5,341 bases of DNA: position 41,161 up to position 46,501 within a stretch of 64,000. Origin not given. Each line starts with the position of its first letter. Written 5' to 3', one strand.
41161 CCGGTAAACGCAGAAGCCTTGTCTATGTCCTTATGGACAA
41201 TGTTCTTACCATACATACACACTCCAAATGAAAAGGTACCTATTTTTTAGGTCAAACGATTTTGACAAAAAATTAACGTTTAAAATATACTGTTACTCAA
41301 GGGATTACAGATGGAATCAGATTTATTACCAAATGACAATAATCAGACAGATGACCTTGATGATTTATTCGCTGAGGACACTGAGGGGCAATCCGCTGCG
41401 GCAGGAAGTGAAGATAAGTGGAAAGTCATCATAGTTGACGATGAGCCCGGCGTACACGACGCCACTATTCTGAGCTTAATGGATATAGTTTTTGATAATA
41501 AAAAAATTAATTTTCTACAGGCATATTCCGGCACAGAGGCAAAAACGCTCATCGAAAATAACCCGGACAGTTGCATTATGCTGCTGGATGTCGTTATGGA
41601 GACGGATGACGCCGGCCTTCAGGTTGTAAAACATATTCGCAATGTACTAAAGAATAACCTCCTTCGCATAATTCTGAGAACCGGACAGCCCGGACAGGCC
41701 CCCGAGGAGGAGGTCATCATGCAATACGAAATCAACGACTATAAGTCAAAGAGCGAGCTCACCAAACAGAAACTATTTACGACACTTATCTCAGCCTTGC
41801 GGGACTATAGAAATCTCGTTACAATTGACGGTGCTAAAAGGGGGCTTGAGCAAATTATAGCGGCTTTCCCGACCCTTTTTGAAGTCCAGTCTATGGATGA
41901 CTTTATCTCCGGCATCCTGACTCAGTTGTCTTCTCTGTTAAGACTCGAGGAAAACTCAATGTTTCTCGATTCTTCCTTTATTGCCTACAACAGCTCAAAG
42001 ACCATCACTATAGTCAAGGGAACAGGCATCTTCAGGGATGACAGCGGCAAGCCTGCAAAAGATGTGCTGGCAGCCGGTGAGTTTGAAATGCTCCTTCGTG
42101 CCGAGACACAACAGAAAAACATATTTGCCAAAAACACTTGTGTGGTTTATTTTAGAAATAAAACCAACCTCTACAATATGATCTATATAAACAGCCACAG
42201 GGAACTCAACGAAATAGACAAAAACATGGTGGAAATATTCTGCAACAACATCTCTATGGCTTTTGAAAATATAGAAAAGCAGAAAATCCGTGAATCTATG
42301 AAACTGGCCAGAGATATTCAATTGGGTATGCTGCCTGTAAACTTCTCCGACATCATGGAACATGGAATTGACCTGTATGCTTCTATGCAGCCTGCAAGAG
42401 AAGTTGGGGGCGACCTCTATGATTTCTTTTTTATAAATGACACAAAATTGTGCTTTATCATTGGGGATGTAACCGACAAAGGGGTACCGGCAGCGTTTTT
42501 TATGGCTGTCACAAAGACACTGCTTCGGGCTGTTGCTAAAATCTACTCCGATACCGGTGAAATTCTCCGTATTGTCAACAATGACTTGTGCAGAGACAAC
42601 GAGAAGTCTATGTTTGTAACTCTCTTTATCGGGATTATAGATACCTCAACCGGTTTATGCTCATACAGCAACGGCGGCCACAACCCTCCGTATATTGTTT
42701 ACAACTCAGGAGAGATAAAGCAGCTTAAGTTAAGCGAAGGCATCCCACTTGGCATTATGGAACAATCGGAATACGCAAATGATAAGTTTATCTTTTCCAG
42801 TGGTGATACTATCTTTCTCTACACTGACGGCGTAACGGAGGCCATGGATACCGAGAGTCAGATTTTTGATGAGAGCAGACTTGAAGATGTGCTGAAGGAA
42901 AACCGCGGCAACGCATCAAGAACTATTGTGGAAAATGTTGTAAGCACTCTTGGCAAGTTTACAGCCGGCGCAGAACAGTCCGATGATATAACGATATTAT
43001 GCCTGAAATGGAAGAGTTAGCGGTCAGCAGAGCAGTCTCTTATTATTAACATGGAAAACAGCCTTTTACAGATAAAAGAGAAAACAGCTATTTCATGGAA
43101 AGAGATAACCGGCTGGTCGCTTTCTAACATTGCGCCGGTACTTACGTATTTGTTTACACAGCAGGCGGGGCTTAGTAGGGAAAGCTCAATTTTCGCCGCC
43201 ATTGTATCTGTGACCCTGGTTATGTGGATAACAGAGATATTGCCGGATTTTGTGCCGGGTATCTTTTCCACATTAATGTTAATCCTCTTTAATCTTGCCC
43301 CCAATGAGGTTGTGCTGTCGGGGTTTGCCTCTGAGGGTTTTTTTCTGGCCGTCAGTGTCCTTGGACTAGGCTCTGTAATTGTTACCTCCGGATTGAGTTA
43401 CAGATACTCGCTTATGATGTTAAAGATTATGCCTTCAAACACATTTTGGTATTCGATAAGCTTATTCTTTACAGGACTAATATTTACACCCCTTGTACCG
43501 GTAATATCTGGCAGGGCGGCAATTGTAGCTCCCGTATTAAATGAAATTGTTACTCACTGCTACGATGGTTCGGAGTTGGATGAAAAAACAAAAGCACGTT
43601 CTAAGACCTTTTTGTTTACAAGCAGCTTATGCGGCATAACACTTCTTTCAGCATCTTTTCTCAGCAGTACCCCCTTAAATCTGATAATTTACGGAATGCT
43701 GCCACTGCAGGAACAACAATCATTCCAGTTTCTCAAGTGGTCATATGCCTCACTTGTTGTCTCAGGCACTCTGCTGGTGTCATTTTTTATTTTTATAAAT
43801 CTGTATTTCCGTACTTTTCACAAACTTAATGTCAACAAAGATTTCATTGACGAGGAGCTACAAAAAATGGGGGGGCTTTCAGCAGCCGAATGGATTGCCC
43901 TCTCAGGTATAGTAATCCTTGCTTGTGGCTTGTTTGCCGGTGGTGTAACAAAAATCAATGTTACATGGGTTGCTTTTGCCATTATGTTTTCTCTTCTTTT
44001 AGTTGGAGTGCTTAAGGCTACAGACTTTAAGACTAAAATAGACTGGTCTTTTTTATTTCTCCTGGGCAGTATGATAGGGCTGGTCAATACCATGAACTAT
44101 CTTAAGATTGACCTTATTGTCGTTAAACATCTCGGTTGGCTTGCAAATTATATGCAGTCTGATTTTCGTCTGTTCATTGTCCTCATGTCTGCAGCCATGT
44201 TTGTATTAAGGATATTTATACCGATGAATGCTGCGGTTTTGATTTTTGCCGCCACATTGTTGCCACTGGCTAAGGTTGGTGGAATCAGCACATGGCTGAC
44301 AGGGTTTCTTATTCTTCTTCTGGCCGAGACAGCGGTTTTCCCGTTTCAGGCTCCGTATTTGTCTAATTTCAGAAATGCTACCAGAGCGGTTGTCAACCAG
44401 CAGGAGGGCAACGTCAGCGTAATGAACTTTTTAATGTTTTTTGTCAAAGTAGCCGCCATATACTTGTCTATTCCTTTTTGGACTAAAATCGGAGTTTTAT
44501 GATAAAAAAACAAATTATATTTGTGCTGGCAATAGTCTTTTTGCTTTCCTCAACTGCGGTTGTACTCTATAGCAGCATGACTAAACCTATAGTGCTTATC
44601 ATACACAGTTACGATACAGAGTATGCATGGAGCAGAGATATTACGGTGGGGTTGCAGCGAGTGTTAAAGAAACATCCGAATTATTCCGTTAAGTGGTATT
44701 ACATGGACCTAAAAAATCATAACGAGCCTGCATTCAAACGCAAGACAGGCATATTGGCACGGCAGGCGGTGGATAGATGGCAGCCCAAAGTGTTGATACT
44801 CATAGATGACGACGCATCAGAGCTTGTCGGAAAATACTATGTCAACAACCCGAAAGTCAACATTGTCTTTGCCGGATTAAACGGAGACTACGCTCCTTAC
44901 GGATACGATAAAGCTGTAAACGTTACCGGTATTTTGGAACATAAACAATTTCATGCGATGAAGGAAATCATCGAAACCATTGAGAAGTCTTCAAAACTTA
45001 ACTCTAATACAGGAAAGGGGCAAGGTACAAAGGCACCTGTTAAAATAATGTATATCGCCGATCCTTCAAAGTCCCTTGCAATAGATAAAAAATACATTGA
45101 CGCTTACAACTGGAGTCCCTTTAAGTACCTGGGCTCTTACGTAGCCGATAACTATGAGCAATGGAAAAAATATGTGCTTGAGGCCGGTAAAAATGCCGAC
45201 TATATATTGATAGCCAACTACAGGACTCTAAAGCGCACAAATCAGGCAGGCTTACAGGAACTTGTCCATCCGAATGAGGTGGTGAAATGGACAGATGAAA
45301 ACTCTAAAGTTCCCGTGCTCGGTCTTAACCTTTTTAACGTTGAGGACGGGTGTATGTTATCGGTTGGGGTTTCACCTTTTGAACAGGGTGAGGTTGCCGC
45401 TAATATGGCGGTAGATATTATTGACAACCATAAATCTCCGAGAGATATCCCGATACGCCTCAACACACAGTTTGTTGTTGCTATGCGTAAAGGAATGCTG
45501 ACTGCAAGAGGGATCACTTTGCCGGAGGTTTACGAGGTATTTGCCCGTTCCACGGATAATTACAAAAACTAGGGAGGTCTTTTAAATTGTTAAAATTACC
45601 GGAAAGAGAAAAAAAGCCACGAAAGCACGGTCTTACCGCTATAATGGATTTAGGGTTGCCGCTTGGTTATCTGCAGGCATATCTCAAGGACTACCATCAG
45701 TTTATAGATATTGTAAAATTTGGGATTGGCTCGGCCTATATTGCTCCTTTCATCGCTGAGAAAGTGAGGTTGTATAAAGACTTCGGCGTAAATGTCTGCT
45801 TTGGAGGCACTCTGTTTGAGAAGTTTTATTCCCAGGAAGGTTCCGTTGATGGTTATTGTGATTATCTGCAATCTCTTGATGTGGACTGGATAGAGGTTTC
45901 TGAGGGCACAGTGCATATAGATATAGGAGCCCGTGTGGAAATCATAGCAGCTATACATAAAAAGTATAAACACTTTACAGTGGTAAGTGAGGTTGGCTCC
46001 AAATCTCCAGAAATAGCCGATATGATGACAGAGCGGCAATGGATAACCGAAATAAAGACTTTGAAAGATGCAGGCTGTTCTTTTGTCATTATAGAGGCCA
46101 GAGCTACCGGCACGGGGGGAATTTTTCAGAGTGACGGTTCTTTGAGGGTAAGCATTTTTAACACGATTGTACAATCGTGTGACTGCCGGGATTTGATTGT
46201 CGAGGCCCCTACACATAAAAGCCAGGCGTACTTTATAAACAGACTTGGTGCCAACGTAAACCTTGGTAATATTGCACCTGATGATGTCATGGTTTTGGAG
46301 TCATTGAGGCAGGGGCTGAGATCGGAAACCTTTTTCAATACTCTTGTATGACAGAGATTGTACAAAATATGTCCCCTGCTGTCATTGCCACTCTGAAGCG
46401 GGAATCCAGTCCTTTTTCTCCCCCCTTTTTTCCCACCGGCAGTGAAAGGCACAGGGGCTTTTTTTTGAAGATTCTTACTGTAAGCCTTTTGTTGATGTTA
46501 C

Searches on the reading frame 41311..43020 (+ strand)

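Call 19: search_protein_families(library=pfam, proteins=[window:41311-43020:+], max_evalue=0.001)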
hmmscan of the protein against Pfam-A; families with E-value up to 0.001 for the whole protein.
window:41311-43020:+ (569 aa): 3 families
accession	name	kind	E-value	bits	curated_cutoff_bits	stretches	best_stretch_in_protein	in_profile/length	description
PF07228.17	SpoIIE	-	3.5e-52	177.6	25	1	377-568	2-192/192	Stage II sporulation protein E (SpoIIE)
PF11849.14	DUF3369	-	6.7e-43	147.3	27.2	1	159-322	1-163/168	Domain of unknown function (DUF3369)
PF00072.30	Response_reg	-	4.5e-06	27.2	30.2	1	39-154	1-105/111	Response regulator receiver domain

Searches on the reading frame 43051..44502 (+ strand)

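Call 19: search_protein_families(library=pfam, proteins=[window:43051-44502:+], max_evalue=0.001)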
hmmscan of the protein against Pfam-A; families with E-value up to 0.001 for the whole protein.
window:43051-44502:+ (483 aa): 3 families
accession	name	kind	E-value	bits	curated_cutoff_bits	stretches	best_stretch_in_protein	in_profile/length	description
PF00939.25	Na_sulph_symp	-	1.2e-30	107.4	27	1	26-435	11-423/472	Sodium:sulfate symporter transmembrane region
PF03600.22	CitMHS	-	8.5e-13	48.5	31.9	1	56-415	1-326/336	Citrate transporter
PF06808.19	DctM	-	1.8e-07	30.8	23.8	1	210-430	151-367/413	Tripartite ATP-independent periplasmic transporter, DctM component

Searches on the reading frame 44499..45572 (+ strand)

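Call 19: search_protein_families(library=pfam, proteins=[window:44499-45572:+], max_evalue=0.001)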
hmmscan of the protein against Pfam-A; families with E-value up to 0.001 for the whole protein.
window:44499-45572:+ (357 aa): 1 family
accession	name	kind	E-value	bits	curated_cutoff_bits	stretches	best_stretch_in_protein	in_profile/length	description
PF04392.18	ABC_sub_bind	-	1.3e-08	34.9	25.9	1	262-349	203-289/293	ABC transporter substrate binding protein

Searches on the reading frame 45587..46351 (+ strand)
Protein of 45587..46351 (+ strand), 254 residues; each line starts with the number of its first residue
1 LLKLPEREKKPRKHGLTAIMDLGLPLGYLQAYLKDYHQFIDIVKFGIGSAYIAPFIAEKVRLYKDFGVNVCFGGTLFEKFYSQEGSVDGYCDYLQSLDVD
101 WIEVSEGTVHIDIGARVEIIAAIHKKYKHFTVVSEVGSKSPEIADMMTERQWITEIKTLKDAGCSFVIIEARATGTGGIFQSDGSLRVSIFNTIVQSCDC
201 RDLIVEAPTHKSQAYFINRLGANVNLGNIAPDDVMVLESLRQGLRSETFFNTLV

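Call 19: search_protein_families(library=pfam, proteins=[window:45587-46351:+], max_evalue=0.001)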
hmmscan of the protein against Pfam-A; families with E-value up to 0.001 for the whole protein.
window:45587-46351:+ (254 aa): 1 family
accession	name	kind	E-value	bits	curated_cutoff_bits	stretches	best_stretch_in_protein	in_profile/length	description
PF02679.21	ComA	-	6.8e-73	245.5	25.2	1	5-246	1-242/243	(2R)-phospho-3-sulfolactate synthase (ComA)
